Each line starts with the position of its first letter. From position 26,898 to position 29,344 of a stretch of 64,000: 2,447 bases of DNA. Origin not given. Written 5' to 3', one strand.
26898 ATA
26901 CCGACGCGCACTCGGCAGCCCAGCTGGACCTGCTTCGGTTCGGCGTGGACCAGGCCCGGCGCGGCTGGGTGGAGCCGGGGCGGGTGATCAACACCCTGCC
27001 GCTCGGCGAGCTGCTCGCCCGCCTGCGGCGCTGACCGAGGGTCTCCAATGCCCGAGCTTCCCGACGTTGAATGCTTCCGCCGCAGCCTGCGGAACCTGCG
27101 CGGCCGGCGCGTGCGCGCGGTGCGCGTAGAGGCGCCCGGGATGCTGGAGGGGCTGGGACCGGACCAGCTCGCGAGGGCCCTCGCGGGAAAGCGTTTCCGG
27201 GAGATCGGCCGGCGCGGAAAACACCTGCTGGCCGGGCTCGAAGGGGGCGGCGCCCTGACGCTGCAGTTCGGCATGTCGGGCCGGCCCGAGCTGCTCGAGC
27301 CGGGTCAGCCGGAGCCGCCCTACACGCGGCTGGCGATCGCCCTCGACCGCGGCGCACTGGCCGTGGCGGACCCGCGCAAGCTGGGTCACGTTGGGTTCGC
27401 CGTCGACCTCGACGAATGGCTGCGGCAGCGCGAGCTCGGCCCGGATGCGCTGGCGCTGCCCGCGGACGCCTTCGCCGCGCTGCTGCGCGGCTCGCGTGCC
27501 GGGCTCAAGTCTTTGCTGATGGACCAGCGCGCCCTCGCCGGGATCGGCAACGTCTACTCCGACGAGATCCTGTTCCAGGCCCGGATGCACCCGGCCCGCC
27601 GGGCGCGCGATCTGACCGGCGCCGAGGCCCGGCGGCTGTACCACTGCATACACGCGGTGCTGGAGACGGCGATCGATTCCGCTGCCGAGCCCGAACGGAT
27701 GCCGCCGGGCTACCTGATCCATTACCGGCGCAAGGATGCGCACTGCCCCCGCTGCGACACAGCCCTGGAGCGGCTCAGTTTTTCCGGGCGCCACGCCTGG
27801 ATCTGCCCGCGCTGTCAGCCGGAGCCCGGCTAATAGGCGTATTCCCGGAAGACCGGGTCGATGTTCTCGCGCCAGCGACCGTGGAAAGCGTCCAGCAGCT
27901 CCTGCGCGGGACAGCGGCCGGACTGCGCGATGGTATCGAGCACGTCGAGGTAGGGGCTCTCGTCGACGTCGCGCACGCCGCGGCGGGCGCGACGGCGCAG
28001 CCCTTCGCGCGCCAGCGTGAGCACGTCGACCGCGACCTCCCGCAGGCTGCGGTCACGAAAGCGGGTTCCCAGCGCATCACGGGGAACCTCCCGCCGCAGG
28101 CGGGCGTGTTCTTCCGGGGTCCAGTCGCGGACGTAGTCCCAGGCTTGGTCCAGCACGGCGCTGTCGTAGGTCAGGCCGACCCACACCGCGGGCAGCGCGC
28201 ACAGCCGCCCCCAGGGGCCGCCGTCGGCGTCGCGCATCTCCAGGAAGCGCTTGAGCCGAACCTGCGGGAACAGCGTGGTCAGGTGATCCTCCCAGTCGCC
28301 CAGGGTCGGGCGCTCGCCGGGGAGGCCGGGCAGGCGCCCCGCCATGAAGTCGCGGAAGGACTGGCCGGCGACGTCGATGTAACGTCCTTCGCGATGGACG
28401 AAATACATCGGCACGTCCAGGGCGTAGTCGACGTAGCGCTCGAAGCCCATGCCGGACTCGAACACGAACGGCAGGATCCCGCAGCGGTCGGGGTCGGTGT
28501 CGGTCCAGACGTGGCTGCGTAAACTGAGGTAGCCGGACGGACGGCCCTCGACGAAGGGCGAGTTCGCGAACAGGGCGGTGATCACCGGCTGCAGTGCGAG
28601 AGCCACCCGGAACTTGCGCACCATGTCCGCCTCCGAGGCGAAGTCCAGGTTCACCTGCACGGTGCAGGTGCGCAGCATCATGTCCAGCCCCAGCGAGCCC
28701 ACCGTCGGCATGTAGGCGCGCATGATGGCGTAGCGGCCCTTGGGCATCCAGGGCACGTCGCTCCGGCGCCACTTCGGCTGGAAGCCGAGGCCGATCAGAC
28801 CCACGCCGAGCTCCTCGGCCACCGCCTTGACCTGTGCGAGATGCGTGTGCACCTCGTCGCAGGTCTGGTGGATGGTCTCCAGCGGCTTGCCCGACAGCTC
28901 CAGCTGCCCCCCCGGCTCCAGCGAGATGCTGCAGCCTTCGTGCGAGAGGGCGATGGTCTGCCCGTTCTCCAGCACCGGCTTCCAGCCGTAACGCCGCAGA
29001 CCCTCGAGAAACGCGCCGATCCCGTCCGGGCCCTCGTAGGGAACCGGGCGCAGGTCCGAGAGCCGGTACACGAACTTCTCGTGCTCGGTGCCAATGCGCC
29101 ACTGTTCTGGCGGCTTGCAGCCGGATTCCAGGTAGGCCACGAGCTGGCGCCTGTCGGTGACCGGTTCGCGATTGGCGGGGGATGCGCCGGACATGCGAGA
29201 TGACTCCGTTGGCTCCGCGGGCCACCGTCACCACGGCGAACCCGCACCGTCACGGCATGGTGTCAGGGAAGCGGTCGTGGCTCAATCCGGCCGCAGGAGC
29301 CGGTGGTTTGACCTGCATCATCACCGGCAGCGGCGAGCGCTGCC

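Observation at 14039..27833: A 13.8-kb stop/start-coupled string joins trehalose biosynthesis to PolX and an Fpg/Nei glycosylase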

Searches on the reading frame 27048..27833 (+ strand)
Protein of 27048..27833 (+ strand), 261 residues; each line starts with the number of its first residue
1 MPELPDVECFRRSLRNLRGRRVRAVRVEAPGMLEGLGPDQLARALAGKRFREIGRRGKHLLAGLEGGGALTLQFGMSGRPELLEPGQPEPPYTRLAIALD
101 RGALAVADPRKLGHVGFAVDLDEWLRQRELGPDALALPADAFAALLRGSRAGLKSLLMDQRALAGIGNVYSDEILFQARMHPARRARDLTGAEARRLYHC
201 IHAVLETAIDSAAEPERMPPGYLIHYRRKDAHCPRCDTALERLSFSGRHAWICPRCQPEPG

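Call 3: search_protein_families(library=pfam, proteins=[window:27048-27833:+])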
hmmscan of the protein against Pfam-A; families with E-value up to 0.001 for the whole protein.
window:27048-27833:+ (261 aa): 5 families
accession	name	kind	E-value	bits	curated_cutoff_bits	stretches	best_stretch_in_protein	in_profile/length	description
PF01149.29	Fapy_DNA_glyco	-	5.2e-26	92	25.5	1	1-115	1-117/117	Formamidopyrimidine-DNA glycosylase N-terminal domain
PF06831.19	H2TH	-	8.2e-22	77.4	34.7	1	130-211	1-84/93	Formamidopyrimidine-DNA glycosylase H2TH domain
PF06827.20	zf-FPG_IleRS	-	1.2e-08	35.1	21.3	1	233-258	4-29/30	Zinc finger found in FPG and IleRS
PF13453.11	Zn_ribbon_TFIIB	-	0.00021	21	22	1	232-256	1-25/41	Transcription factor zinc-finger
PF17283.8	Zn_ribbon_SprT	-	0.00026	21.4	28.1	1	233-258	7-32/38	SprT-like zinc ribbon domain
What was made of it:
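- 27048..27833 (+): Fpg/Nei-family glycosylase/lyase, a divergent Fpg-like paralogue, 13 nt after polX. Pfam Fapy_DNA_glyco + H2TH + zf-FPG (call 3).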

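Call 35: search_protein_families(library=ncbifam, proteins=[window:27048-27833:+])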
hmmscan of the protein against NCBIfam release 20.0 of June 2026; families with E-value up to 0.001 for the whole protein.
window:27048-27833:+ (261 aa): 7 families
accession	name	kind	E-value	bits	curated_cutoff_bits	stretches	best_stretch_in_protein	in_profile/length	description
NF002211.1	PRK01103.1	equivalog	5.2e-53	180.3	212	1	1-257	1-273/274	bifunctional DNA-formamidopyrimidine glycosylase/DNA-(apurinic or apyrimidinic site) lyase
TIGR00577.1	fpg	equivalog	1.3e-49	169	203.3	1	1-257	1-276/276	DNA-formamidopyrimidine glycosylase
NF011385.0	PRK14810.1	equivalog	1.5e-43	149.3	423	1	1-211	1-215/272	DNA-formamidopyrimidine glycosylase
NF011386.0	PRK14811.1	equivalog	3.8e-41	141.1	414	1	1-259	1-264/269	DNA-formamidopyrimidine glycosylase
NF010551.0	PRK13945.1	equivalog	3.7e-34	118.4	348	2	1-211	1-225/282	DNA-formamidopyrimidine glycosylase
NF007763.0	PRK10445.1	equivalog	3.2e-17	62.8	252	1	151-257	152-262/263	endonuclease VIII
NF040775.1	endonuc_Nei2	equivalog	6.8e-16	58.5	400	1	44-257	37-251/252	endonuclease VIII Nei2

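Call 38: search_solved_structures(query=window:27048-27830:+, show_alignments=2)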
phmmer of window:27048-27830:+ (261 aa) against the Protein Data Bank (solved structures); distinct sequences matched with E-value up to 0.001: 46.
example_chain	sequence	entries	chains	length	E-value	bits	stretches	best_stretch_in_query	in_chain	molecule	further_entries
1ee8_A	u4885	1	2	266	8.7e-36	127.2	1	2-259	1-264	MUTM (FPG) PROTEIN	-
3twk_A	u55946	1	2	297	3.4e-28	102.3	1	1-234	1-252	Formamidopyrimidine-DNA glycosylase 1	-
3twl_A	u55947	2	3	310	4e-28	102.1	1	1-234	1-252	Formamidopyrimidine-DNA glycosylase 1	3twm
1l1t_A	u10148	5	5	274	7.5e-27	97.9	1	1-257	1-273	MutM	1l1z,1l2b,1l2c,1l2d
3gpx_A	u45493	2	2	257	7.6e-27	97.9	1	2-257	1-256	DNA glycosylase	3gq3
1tdz_A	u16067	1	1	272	9.4e-27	97.6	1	1-258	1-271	formamidopyrimidine-DNA glycosylase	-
3go8_A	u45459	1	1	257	1.1e-26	97.4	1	2-257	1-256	Formamidopyrimidine-DNA glycosylase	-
4cis_A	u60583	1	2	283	1.1e-26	97.3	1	1-258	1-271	FORMAMIDOPYRIMIDIN DNA GLYCOSYLASE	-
3gpu_A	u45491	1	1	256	1.2e-26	97.2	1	2-257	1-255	DNA glycosylase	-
1r2y_A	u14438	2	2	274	1.4e-26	97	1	1-257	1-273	MutM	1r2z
6h0s_A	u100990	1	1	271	2.2e-26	96.4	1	2-258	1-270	Formamidopyrimidine-DNA glycosylase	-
6fl1_A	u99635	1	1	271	3.4e-26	95.8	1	2-258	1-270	Formamidopyrimidine-DNA glycosylase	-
1pji_A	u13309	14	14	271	5e-26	95.2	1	2-258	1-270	Formamidopyrimidine-DNA glycosylase | DNA glycosylase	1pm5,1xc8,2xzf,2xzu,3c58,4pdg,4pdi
6tc6_A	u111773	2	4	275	8.9e-26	94.4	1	1-257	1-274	Formamidopyrimidine-DNA glycosylase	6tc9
2f5n_A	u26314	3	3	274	9e-26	94.4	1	1-257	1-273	formamidopyrimidine-DNA glycosidase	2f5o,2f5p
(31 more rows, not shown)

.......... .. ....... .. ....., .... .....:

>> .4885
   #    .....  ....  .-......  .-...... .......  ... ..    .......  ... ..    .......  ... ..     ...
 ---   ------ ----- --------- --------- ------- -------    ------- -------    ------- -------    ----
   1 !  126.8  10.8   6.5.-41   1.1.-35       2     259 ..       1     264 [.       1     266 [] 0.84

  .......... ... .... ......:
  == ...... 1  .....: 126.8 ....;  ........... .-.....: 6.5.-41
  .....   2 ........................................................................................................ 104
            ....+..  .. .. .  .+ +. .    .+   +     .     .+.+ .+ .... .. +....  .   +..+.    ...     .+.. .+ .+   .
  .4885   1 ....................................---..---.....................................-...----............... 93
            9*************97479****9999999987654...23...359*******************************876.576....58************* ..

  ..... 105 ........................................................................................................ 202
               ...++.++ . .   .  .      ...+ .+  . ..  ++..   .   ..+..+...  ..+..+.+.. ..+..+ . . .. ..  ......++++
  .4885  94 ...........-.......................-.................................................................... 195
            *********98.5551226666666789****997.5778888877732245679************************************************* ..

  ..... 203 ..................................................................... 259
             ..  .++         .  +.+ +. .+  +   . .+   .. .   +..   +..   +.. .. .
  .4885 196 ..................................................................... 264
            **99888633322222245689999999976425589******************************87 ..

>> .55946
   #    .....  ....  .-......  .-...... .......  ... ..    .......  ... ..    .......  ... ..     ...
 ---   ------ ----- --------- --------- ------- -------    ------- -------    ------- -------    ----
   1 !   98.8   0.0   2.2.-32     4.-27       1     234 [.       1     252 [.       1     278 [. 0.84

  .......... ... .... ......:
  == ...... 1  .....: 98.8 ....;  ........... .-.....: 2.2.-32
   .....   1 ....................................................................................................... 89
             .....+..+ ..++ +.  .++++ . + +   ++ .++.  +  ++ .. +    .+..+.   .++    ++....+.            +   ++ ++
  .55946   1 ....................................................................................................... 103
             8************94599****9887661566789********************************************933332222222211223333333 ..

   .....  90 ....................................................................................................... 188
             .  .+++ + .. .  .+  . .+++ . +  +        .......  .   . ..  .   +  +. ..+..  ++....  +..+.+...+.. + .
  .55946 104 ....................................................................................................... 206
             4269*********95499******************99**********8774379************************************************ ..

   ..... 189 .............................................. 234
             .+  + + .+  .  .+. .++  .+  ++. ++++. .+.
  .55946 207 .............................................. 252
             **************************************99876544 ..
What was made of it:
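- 27048..27833 (+): It scores below the MutM equivalog cut-offs (180 vs 212; 169 vs 203) (calls 35, 38).
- On Fpg/MutM: The region is shorter and different from T. thermophilus MutM, and it aligns with Arabidopsis FPG1 (call 38).
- Closest known: Fpg/MutM and the plant/fungal Fpg and Nei/NEIL branches of the family. Same: The best structural relative by sequence is T. thermophilus MutM 1EE8 (call 38).
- The Fpg start is fixed by the obligatory Met-Pro-Glu N-terminus (call 38).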

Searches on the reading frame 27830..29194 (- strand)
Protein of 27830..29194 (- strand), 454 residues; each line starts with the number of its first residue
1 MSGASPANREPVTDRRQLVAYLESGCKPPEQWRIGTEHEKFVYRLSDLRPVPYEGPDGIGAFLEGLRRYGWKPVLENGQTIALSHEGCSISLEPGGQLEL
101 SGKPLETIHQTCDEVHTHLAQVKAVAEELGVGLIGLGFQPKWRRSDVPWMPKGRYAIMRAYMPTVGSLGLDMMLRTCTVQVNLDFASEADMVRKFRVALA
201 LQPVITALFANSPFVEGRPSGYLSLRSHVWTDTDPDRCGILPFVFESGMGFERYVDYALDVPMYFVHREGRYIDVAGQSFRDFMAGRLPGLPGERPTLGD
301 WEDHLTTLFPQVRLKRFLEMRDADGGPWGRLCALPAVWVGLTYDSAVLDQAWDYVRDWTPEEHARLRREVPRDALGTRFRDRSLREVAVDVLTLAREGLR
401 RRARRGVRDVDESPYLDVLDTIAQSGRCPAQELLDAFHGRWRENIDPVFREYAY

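Call 26: search_protein_families(library=pfam, proteins=[window:27830-29194:-])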
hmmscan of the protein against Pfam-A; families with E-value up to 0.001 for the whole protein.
window:27830-29194:- (454 aa): 1 family
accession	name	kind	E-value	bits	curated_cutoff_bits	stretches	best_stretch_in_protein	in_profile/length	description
PF04107.18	GCS2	-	2e-96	323.2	21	1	51-358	1-290/291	Glutamate-cysteine ligase family 2(GCS2)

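Call 35: search_protein_families(library=ncbifam, proteins=[window:27830-29194:-])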
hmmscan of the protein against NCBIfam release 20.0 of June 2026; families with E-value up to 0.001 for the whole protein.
window:27830-29194:- (454 aa): 9 families
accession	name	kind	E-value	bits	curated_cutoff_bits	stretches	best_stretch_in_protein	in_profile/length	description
TIGR01436.1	glu_cys_lig_pln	equivalog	1.2e-214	712.8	463.15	1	11-454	1-446/446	glutamate--cysteine ligase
TIGR03444.1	EgtA_Cys_ligase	equivalog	1.8e-55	188.4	370.8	1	87-432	61-390/390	ergothioneine biosynthesis glutamate--cysteine ligase EgtA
TIGR02050.1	gshA_cyan_rel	subfamily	6e-13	48.8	176.4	1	97-255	46-196/287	YbdK family carboxylate-amine ligase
NF010039.0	PRK13515.1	equivalog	7e-13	48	371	1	97-256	56-207/378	carboxylate-amine ligase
NF010041.0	PRK13517.1-1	subfamily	2.2e-10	40.3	332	1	96-231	51-180/368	glutamate--cysteine ligase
NF010043.0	PRK13517.1-3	equivalog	3.6e-09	35.9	409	1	98-258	61-213/381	glutamate--cysteine ligase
NF010042.0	PRK13517.1-2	equivalog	2.8e-07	29.7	427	1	105-256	65-208/376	glutamate--cysteine ligase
NF010044.0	PRK13517.1-4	equivalog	5.2e-07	29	437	1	106-257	66-209/372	glutamate--cysteine ligase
TIGR02048.1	gshA_cyano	equivalog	0.00035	19.6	249.05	1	175-235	113-173/376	glutamate--cysteine ligase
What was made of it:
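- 27830..29194 (-): Convergent gshA (plant-type glutamate-cysteine ligase). It marks the downstream boundary, and its stop codon overlaps the fpg stop. TIGR01436 at 712.8 bits against a cut-off of 463 (call 35).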
